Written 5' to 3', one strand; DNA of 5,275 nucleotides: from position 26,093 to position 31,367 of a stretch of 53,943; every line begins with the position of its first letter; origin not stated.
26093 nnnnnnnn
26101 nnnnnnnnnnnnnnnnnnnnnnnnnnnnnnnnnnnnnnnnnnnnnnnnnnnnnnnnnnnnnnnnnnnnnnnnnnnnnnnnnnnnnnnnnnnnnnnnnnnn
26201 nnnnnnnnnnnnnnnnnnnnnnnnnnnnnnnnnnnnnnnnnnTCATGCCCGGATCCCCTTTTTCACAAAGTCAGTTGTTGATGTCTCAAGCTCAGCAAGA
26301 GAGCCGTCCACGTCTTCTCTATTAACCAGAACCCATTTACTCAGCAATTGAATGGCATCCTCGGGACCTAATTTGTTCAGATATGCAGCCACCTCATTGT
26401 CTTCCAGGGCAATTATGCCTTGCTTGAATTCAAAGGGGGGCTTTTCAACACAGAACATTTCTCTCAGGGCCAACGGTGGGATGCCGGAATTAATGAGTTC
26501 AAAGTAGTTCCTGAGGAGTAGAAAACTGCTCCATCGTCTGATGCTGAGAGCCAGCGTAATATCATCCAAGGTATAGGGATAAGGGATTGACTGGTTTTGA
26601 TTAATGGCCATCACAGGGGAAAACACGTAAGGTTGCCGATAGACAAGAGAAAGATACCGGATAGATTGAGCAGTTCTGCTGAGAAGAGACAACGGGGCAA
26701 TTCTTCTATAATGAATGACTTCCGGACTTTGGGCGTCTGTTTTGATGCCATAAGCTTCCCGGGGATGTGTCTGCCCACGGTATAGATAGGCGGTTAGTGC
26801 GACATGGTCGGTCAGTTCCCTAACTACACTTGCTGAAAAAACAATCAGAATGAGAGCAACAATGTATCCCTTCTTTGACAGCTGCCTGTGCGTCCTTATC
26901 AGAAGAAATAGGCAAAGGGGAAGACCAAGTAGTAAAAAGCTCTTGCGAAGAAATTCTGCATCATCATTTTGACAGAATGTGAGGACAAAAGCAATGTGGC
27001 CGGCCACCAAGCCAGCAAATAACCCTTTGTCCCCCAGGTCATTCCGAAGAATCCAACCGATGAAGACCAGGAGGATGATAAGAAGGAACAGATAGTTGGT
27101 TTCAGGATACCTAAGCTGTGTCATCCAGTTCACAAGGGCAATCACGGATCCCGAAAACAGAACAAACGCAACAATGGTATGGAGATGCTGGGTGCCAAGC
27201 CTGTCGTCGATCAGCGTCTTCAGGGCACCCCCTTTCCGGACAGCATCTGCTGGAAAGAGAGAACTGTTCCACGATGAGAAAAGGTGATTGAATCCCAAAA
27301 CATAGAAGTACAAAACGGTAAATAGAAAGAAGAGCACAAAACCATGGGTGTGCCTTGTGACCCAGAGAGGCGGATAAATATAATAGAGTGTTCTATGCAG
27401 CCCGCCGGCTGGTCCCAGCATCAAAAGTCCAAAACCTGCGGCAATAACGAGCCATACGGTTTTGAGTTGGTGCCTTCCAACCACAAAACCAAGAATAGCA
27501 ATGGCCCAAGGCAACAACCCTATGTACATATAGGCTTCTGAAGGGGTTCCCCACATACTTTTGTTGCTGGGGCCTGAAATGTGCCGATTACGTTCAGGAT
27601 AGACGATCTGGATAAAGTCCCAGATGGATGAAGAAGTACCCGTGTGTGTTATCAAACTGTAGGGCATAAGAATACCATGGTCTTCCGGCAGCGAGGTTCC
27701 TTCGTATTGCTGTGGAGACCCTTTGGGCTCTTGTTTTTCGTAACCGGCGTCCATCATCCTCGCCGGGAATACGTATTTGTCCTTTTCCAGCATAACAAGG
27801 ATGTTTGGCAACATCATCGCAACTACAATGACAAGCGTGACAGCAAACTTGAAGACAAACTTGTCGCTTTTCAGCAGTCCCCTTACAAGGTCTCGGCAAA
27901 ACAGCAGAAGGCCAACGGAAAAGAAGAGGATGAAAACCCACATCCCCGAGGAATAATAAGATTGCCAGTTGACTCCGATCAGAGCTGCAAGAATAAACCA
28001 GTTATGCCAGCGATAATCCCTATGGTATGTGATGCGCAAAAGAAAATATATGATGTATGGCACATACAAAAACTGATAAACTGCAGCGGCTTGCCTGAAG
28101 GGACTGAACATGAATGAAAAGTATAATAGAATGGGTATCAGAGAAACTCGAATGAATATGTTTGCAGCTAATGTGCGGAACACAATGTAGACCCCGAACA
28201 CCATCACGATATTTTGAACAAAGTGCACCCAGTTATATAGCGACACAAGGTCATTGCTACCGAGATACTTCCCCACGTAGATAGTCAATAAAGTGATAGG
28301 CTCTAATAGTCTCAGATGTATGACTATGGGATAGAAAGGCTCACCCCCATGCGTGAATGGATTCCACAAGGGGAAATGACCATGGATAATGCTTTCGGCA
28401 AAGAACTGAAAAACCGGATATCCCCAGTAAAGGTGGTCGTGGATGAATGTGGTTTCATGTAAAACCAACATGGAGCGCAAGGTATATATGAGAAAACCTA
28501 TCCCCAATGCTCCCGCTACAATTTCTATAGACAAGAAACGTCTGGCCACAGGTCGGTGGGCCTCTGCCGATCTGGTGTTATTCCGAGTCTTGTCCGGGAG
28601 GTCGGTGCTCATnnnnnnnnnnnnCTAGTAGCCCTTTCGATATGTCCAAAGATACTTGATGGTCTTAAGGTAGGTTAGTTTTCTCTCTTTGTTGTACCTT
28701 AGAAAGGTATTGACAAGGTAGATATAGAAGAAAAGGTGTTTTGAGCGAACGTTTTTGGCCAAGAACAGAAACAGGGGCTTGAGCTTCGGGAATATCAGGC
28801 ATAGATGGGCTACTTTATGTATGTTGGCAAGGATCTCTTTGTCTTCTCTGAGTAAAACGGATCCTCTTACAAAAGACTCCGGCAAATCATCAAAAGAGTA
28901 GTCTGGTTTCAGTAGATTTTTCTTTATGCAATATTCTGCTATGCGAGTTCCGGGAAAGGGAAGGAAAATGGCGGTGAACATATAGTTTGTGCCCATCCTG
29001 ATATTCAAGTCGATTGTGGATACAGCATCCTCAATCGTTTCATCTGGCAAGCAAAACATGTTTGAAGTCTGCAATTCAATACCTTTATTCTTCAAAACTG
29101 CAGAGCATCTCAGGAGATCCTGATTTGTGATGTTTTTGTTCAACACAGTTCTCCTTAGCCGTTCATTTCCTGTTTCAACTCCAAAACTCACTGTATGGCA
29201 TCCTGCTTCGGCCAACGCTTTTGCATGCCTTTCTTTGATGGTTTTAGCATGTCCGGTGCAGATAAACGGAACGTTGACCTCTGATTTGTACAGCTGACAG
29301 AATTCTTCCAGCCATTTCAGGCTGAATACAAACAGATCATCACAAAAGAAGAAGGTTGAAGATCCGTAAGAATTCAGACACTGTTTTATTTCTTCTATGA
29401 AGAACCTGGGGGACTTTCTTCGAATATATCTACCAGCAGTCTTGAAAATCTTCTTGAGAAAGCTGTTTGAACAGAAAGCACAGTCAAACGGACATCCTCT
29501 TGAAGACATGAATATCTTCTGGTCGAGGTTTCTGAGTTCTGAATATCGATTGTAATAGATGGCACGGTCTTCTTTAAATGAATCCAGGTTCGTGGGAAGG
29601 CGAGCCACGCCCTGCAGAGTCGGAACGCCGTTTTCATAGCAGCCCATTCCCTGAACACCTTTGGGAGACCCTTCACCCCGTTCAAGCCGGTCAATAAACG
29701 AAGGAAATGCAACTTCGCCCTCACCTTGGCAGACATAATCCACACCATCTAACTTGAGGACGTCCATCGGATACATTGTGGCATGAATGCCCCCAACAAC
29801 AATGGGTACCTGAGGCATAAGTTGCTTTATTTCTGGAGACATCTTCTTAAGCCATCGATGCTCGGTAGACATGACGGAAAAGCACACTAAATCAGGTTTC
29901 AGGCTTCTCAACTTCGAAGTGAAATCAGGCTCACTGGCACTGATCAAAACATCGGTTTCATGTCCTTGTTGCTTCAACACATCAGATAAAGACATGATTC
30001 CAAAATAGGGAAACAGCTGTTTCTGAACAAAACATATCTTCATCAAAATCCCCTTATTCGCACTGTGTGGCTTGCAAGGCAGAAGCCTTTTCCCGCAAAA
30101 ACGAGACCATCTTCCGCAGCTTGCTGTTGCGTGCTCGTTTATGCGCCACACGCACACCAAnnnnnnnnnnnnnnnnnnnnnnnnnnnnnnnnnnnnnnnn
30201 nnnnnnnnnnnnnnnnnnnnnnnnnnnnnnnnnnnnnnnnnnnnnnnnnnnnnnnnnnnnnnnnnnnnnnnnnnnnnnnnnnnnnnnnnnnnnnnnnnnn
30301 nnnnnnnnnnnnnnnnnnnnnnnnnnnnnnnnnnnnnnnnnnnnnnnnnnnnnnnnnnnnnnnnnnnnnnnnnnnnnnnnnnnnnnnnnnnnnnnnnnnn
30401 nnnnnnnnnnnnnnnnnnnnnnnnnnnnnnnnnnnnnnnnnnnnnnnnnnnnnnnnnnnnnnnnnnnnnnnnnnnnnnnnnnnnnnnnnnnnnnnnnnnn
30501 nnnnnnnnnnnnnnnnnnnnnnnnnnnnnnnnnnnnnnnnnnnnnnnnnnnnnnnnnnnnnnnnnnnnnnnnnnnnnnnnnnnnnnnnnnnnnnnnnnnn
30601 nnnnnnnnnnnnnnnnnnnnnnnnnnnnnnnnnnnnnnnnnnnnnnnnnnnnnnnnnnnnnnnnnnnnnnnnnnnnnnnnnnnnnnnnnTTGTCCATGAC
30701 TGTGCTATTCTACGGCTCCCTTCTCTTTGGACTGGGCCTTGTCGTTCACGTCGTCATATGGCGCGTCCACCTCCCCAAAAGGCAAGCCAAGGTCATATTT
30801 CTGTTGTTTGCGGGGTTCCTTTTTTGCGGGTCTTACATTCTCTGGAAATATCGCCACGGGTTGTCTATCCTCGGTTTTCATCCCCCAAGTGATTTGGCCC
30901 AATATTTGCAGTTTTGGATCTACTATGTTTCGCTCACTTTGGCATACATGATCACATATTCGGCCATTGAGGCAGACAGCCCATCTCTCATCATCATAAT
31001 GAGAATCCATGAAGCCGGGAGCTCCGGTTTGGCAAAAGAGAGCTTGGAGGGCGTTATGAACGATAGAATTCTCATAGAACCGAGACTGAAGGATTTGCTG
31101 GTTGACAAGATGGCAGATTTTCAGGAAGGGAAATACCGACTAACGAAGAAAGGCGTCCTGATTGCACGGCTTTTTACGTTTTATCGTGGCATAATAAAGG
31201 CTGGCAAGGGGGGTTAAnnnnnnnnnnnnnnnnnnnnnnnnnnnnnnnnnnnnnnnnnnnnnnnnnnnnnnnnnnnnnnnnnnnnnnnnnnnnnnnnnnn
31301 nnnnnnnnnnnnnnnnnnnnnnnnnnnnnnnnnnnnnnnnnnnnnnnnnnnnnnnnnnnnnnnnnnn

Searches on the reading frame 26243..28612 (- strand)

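Call 15: search_protein_families(library=pfam, proteins=[window:26243-28612:-], max_evalue=0.0001)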
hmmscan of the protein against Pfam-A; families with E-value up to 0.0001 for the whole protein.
window:26243-28612:- (789 aa): 0 families

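Call 55: search_protein_families(library=pfam, proteins=[window:26243-28612:-], max_evalue=1)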
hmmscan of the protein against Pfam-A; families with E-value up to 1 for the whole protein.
window:26243-28612:- (789 aa): 1 family
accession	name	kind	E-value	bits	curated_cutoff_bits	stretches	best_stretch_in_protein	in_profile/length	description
PF10745.14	DUF2530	-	0.84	10.4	25.5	0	361-400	16-55/77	Protein of unknown function (DUF2530)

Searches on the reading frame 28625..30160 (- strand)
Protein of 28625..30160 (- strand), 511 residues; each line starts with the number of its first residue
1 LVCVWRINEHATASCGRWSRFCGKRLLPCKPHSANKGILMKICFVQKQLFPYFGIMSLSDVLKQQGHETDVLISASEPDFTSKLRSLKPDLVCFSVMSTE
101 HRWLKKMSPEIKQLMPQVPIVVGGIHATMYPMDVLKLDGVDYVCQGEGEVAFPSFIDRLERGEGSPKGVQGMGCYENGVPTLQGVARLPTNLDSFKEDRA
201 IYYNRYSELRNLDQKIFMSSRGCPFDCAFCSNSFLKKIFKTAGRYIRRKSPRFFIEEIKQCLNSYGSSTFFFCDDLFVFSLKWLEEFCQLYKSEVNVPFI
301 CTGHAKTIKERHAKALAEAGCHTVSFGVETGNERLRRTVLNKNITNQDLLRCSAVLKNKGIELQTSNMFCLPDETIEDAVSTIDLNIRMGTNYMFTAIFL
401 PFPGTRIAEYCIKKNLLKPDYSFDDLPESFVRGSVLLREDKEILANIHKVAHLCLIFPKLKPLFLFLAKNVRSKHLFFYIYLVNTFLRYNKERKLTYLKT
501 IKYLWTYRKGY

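Call 15: search_protein_families(library=pfam, proteins=[window:28625-30160:-], max_evalue=0.0001)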
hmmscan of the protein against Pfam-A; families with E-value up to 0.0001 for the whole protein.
window:28625-30160:- (511 aa): 2 families
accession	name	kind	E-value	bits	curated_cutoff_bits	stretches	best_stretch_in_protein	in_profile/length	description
PF02310.24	B12-binding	-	3.5e-23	82.2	32.1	1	50-154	12-119/121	B12 binding domain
PF04055.27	Radical_SAM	-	8.4e-19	68.8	29.5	1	220-385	4-165/166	Radical SAM superfamily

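Call 51: search_protein_families(library=ncbifam, proteins=[window:28625-30160:-], max_evalue=1e-10)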
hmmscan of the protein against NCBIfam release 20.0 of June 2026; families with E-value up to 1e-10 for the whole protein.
window:28625-30160:- (511 aa): 14 families
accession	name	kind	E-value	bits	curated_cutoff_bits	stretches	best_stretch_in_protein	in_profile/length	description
TIGR04072.2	rSAM_ladder_B12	equivalog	4.9e-33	114.4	360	1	53-421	19-382/443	lipid biosynthesis B12-binding/radical SAM protein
NF050148.1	rSAM_ApyD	equivalog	1.5e-32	112.8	750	1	83-406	69-388/645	RiPP biosynthesis radical SAM protein ApyD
TIGR02026.1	BchE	equivalog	1.3e-28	100.2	481.35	1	50-499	20-468/497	magnesium-protoporphyrin IX monomethyl ester anaerobic oxidative cyclase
TIGR04013.1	B12_SAM_MJ_1487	hypoth_equivalog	2.6e-24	85.8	251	1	82-237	37-174/382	TIGR04013 family B12-binding domain/radical SAM domain-containing protein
TIGR03471.1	HpnJ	equivalog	8.6e-24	84.2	577.6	1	106-420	86-396/472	hopanoid biosynthesis associated radical SAM protein HpnJ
TIGR04190.1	B12_SAM_Ta0216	equivalog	1.3e-20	73.5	500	1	54-390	39-395/554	TIGR04190 family B12-binding domain/radical SAM domain protein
TIGR04479.1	bcpD_PhpK_rSAM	subfamily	4.3e-19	68.3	600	1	50-385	70-405/504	PhpK family radical SAM P-methyltransferase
TIGR03975.1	rSAM_ocin_1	subfamily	6.7e-19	67.8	281.85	1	81-378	121-419/606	RiPP maturation radical SAM C-methyltransferase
NF038361.1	rSAM_Sden_1168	equivalog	1.7e-18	66.5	575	1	74-412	126-474/560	Sden_1168 family B12-binding radical SAM P-methyltransferase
TIGR04385.1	B12_rSAM_cofa1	equivalog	1.8e-18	67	450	1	111-377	93-352/438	B12 lower ligand biosynthesis radical SAM protein BzaD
NF033070.1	rSAM_AprD4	equivalog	3.9e-18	65.6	500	1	219-418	201-397/456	AprD4 family radical SAM diol-dehydratase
TIGR04367.1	HpnR_B12_rSAM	equivalog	1.1e-17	63.8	650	1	53-275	23-237/490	hopanoid C-3 methylase HpnR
TIGR04014.1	B12_SAM_MJ_0865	equivalog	4.5e-17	62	360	1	53-414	12-361/434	methyl-coenzyme M reductase glutamine C-methyltransferase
NF033712.0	B12_rSAM_KedN5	subfamily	1e-12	47.1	700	1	85-231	59-212/624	KedN5 family methylcobalamin-dependent radical SAM C-methyltransferase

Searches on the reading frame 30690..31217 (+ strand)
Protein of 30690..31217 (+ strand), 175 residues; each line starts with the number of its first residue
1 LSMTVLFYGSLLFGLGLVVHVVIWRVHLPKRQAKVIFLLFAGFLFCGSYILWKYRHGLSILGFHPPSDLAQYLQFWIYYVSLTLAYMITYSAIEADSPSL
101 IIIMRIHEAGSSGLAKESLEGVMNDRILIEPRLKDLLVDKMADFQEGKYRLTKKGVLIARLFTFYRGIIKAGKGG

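Call 15: search_protein_families(library=pfam, proteins=[window:30690-31217:+], max_evalue=0.0001)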
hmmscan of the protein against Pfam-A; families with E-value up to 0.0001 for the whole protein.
window:30690-31217:+ (175 aa): 0 families

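Call 55: search_protein_families(library=pfam, proteins=[window:30690-31217:+], max_evalue=1)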
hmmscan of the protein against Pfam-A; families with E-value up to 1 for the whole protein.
window:30690-31217:+ (175 aa): 1 family
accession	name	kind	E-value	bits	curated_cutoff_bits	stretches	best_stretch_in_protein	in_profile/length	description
PF13567.11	DUF4131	-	0.36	11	31.6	1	11-58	9-54/165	Domain of unknown function (DUF4131)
